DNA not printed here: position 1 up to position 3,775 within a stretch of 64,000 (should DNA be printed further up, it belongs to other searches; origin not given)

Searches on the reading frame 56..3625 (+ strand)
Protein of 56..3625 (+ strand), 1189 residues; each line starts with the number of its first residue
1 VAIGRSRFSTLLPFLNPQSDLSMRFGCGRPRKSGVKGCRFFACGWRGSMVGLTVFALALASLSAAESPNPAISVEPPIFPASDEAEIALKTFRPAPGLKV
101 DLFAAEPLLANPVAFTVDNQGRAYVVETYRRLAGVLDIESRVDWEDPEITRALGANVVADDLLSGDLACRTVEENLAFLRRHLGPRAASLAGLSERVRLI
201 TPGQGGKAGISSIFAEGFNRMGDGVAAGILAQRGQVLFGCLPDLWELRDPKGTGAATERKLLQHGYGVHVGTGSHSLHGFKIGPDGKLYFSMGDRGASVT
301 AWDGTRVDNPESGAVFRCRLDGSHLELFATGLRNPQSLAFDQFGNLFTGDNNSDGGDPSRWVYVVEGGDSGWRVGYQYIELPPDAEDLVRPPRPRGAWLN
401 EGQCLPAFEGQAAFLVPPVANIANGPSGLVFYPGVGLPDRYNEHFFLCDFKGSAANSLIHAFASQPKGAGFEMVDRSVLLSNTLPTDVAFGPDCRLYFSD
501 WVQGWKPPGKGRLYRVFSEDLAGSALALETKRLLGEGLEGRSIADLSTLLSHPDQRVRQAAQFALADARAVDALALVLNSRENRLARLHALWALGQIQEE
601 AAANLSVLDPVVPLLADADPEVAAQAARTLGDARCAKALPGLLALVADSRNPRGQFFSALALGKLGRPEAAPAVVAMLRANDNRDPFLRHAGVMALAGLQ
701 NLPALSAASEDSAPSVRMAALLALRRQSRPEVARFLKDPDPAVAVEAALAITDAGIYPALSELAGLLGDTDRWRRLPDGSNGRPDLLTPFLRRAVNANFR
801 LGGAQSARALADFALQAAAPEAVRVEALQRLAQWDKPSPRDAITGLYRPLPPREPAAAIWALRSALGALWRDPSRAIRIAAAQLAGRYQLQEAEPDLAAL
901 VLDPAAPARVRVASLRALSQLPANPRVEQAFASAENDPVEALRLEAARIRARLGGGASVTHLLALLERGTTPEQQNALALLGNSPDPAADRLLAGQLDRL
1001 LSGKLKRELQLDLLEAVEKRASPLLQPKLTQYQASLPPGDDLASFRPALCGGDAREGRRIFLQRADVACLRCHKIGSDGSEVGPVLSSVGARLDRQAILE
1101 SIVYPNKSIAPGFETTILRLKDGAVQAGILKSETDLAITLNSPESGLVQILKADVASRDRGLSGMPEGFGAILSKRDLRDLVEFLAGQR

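Call 63: search_protein_families(library=pfam, proteins=[window:56-3625:+], max_evalue=0.0001)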
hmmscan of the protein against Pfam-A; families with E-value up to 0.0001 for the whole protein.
window:56-3625:+ (1189 aa): 4 families
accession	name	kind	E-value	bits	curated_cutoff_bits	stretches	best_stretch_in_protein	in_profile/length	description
PF23500.1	DUF7133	-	1.2e-29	104.2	27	1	86-502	3-348/385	Domain of unknown function (DUF7133)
PF13646.12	HEAT_2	-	2.2e-27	95.6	27.7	1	609-697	2-88/88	HEAT repeats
PF02985.28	HEAT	-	4.5e-07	30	23.5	0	702-725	2-25/31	HEAT repeat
PF07995.17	GSDH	-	6.9e-06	26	25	1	272-373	111-220/332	Glucose / Sorbosone dehydrogenase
